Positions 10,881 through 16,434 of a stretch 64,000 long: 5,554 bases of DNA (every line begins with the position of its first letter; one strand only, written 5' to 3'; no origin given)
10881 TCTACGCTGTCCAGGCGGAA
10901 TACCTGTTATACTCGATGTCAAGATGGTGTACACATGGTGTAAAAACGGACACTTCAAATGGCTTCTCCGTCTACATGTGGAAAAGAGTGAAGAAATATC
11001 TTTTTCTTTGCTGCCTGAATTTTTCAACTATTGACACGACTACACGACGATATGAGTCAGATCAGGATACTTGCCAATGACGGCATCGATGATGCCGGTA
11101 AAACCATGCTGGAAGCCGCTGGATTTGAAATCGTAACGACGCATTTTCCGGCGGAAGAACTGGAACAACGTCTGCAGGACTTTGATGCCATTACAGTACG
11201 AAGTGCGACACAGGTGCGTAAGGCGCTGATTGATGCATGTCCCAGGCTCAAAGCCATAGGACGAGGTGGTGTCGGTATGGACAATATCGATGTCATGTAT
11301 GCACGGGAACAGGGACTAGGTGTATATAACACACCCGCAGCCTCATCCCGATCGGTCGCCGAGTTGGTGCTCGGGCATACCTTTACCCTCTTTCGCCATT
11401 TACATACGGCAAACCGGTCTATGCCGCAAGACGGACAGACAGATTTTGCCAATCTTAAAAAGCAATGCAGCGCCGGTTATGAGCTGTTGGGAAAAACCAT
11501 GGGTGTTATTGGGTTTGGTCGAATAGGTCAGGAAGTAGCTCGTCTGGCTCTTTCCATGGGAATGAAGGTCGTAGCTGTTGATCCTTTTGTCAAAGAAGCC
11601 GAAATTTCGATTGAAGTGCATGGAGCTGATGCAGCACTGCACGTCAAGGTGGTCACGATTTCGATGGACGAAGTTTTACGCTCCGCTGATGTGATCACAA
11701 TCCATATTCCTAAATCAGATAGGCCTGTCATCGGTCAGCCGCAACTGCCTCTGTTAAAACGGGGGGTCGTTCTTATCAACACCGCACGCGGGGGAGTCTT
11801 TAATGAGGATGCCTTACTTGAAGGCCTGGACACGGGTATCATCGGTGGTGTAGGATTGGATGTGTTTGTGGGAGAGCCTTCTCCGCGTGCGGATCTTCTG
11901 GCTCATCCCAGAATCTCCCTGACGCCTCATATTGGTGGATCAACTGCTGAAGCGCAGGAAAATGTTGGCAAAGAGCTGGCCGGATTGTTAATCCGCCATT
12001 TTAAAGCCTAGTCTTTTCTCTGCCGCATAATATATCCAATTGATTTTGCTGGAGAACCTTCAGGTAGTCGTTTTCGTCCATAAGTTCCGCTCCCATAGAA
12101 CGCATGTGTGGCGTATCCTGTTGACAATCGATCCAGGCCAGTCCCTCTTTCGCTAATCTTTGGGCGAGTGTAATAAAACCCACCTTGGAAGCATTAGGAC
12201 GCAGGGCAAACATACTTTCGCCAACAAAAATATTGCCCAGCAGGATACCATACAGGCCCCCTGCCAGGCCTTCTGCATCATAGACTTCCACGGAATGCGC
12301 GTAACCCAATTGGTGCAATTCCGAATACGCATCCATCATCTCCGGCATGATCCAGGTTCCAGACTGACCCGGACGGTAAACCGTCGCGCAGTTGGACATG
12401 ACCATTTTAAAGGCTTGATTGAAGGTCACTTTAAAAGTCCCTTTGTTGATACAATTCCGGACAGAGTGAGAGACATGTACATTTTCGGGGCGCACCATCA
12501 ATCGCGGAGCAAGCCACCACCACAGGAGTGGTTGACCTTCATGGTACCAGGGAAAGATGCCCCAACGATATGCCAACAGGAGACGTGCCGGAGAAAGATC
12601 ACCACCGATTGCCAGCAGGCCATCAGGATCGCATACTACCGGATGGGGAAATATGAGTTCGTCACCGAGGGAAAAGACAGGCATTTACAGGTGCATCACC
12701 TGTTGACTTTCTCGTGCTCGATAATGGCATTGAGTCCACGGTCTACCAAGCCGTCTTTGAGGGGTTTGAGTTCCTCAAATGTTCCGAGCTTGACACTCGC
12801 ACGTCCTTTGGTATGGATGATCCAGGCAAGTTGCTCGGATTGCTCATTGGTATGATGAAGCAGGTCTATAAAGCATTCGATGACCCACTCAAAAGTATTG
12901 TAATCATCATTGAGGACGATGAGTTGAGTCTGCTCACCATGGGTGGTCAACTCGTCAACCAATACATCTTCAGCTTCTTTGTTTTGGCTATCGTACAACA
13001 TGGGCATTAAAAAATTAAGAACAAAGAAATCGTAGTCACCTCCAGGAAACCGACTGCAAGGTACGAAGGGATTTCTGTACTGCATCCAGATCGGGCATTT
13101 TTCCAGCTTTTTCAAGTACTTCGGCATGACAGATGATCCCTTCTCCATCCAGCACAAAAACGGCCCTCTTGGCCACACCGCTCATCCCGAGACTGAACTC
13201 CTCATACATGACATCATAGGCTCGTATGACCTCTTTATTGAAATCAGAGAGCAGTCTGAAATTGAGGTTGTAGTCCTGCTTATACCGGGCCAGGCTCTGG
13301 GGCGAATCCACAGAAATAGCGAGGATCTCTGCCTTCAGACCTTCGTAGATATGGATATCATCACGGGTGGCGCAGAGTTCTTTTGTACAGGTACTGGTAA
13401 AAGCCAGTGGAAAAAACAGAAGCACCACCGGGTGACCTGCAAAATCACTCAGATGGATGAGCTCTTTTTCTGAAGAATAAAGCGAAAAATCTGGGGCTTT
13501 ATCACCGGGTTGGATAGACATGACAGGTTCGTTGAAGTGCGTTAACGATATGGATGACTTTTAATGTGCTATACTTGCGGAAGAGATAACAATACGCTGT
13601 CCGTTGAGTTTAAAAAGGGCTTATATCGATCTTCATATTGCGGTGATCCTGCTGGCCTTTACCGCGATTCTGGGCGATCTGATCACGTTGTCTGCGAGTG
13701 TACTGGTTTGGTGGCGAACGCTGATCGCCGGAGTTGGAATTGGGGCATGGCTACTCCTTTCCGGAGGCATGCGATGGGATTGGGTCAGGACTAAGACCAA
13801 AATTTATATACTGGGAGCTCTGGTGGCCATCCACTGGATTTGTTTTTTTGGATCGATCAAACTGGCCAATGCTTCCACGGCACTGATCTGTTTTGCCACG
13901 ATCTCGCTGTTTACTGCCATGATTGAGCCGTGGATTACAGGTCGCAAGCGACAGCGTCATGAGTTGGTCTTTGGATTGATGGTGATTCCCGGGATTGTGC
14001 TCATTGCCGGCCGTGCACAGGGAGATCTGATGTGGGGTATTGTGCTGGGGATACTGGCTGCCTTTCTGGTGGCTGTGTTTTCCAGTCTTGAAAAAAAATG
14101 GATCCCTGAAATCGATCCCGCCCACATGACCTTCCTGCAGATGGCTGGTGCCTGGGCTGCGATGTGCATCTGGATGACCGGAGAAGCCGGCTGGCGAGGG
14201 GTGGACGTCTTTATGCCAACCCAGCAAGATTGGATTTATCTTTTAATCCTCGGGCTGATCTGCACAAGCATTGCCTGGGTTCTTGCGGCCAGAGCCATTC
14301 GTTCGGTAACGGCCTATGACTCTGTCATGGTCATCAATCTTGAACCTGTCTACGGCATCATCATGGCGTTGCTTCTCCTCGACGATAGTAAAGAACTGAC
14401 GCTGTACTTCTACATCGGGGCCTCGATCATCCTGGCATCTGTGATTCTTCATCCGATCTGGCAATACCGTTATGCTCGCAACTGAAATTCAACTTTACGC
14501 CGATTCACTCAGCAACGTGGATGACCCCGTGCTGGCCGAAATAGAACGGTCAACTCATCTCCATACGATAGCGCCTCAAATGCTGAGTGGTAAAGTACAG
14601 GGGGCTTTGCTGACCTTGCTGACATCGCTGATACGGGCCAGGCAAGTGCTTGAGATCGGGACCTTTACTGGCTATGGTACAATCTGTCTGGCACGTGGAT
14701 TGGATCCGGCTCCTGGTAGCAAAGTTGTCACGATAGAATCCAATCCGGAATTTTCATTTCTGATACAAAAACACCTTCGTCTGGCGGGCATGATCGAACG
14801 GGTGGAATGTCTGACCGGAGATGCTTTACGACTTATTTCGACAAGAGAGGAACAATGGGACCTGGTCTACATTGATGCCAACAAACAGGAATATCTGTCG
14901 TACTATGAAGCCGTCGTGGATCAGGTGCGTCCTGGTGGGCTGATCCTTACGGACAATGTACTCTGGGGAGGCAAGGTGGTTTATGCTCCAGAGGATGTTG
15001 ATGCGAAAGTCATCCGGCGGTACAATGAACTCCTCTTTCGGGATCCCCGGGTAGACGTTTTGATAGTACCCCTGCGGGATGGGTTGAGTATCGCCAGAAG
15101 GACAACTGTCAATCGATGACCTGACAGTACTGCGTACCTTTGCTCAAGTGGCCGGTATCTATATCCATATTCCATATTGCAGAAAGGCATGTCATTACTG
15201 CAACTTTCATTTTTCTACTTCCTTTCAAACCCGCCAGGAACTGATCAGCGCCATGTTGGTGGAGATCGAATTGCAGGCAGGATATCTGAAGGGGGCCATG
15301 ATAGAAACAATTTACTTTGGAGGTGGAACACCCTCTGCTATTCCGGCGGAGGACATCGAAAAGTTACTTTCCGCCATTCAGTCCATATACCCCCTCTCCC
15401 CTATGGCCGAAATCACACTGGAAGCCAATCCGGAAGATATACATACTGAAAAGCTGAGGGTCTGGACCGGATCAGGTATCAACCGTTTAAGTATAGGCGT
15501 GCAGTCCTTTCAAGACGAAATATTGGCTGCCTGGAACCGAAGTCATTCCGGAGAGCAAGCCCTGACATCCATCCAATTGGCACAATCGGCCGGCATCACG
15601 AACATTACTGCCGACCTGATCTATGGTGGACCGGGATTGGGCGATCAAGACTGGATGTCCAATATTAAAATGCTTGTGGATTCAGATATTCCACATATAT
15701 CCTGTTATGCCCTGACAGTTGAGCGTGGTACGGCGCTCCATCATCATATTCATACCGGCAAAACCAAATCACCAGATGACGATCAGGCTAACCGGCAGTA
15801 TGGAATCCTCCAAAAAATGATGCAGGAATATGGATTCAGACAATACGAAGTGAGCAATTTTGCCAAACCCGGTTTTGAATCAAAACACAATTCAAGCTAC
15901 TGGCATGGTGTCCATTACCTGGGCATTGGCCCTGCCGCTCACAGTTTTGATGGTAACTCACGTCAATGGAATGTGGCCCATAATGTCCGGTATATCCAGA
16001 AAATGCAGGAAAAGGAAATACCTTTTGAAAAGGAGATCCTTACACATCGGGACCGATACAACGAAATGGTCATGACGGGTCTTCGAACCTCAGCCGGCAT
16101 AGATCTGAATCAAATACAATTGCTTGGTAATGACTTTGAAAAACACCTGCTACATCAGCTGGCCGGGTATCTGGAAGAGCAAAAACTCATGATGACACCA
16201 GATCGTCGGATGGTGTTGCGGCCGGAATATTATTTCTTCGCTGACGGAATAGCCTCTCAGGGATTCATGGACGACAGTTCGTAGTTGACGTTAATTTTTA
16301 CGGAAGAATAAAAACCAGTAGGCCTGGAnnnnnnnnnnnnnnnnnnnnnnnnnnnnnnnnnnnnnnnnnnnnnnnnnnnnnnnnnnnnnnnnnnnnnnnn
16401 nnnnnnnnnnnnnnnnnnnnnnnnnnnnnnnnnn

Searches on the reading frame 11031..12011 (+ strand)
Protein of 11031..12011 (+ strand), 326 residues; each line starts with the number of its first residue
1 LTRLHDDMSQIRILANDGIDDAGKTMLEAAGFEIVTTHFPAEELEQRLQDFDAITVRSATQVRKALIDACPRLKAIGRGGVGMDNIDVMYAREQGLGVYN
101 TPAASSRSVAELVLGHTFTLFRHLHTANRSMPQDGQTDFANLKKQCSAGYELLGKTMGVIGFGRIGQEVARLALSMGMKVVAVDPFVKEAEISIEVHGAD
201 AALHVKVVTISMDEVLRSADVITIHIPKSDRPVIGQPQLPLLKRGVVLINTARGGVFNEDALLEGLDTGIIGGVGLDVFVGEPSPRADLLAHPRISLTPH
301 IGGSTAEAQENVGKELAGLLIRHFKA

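Call 47: search_protein_families(library=pfam, proteins=[window:11031-12011:+], max_evalue=0.00001)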
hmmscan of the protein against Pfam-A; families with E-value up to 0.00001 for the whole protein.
window:11031-12011:+ (326 aa): 2 families
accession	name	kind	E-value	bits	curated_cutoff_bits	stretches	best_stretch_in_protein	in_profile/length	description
PF02826.25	2-Hacid_dh_C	-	1.4e-45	155.2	25.1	1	115-302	2-178/178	D-isomer specific 2-hydroxyacid dehydrogenase, NAD binding domain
PF00389.36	2-Hacid_dh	-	6.4e-28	97.5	24.6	1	18-322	6-122/134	D-isomer specific 2-hydroxyacid dehydrogenase, catalytic domain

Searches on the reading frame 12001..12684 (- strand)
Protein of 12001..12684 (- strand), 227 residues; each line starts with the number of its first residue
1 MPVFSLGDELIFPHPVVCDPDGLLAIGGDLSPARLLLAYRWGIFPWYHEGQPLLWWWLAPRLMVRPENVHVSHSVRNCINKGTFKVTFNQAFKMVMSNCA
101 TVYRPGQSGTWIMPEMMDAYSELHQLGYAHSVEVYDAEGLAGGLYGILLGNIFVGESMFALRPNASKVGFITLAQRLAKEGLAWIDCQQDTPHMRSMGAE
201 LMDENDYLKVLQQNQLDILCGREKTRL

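Call 47: search_protein_families(library=pfam, proteins=[window:12001-12684:-], max_evalue=0.00001)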
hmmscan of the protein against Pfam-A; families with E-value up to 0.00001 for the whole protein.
window:12001-12684:- (227 aa): 1 family
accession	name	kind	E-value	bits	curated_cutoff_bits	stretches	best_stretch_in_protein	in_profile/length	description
PF03588.20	Leu_Phe_trans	-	2e-67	226.4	22.7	1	32-201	1-169/171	Leucyl/phenylalanyl-tRNA protein transferase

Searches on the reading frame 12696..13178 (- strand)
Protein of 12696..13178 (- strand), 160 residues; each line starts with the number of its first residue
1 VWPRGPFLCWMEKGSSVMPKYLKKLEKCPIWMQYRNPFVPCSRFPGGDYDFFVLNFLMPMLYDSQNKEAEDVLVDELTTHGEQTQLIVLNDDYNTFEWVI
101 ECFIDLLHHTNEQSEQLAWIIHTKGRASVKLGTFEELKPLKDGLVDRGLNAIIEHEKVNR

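Call 77: search_protein_families(library=pfam, proteins=[window:12696-13178:-], max_evalue=0.00001)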
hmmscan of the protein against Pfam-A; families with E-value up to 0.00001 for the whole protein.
window:12696-13178:- (160 aa): 1 family
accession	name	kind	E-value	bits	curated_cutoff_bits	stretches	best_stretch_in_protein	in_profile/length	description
PF02617.22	ClpS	-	4.8e-15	55.5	23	1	83-142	5-64/80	ATP-dependent Clp protease adaptor protein ClpS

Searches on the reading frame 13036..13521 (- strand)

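Call 77: search_protein_families(library=pfam, proteins=[window:13036-13521:-], max_evalue=0.00001)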
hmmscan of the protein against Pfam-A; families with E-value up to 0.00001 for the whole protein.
window:13036-13521:- (161 aa): 2 families
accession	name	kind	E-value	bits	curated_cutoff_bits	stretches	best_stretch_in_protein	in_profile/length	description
PF00578.27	AhpC-TSA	-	8e-34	116.7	26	1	5-132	1-123/124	AhpC/TSA family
PF08534.16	Redoxin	-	4.8e-21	75.5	26.6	1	4-147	1-146/148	Redoxin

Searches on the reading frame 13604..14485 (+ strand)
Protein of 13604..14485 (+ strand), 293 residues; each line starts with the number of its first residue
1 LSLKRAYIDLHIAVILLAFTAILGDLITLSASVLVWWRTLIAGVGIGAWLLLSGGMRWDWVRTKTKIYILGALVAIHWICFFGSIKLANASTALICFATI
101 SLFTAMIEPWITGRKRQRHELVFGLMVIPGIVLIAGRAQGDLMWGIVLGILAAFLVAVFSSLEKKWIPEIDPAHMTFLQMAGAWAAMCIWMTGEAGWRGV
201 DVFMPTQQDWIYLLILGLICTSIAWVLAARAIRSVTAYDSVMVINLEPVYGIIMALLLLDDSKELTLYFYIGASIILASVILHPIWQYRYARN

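Call 48: search_protein_families(library=pfam, proteins=[window:13604-14485:+], max_evalue=0.00001)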
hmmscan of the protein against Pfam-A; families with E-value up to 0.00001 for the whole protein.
window:13604-14485:+ (293 aa): 1 family
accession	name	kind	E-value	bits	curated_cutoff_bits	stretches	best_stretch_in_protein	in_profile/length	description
PF00892.27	EamA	-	2.6e-24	86.5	28.2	2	143-282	1-132/135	EamA-like transporter family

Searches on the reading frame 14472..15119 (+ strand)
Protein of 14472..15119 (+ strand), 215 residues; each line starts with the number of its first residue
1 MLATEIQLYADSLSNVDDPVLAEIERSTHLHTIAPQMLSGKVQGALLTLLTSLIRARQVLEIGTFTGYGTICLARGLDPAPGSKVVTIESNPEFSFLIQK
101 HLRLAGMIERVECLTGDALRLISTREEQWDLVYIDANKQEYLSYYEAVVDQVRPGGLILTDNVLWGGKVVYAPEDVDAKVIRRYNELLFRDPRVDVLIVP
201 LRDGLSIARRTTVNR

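Call 48: search_protein_families(library=pfam, proteins=[window:14472-15119:+], max_evalue=0.00001)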
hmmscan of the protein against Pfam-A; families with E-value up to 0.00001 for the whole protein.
window:14472-15119:+ (215 aa): 3 families
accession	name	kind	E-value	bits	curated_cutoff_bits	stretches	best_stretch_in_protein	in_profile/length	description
PF01596.23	Methyltransf_3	-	3.5e-43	147.7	22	1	14-210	4-203/204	O-methyltransferase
PF13578.12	Methyltransf_24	-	3.5e-14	54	26.3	1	60-163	1-105/105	Methyltransferase domain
PF01135.25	PCMT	-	1.3e-06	28.8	20.3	1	43-159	62-170/210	Protein-L-isoaspartate(D-aspartate) O-methyltransferase (PCMT)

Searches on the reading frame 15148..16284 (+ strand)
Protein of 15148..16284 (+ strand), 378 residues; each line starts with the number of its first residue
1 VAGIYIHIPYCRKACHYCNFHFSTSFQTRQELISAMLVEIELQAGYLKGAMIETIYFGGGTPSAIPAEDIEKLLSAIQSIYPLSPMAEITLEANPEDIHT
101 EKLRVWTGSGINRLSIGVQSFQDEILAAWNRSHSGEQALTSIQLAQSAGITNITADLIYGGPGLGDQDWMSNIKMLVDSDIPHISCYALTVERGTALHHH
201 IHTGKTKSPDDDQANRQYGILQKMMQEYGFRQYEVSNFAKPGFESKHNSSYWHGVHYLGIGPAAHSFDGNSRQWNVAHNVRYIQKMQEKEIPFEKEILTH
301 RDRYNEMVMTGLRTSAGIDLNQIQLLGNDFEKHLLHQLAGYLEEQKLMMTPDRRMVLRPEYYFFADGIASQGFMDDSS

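Call 48: search_protein_families(library=pfam, proteins=[window:15148-16284:+], max_evalue=0.00001)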
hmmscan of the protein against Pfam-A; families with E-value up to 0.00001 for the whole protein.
window:15148-16284:+ (378 aa): 2 families
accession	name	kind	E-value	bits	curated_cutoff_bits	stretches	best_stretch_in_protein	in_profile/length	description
PF04055.27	Radical_SAM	-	1.6e-26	93.9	29.5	1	5-174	1-164/166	Radical SAM superfamily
PF06969.22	HemN_C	-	8.2e-07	29.4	24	1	298-347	1-51/67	HemN C-terminal domain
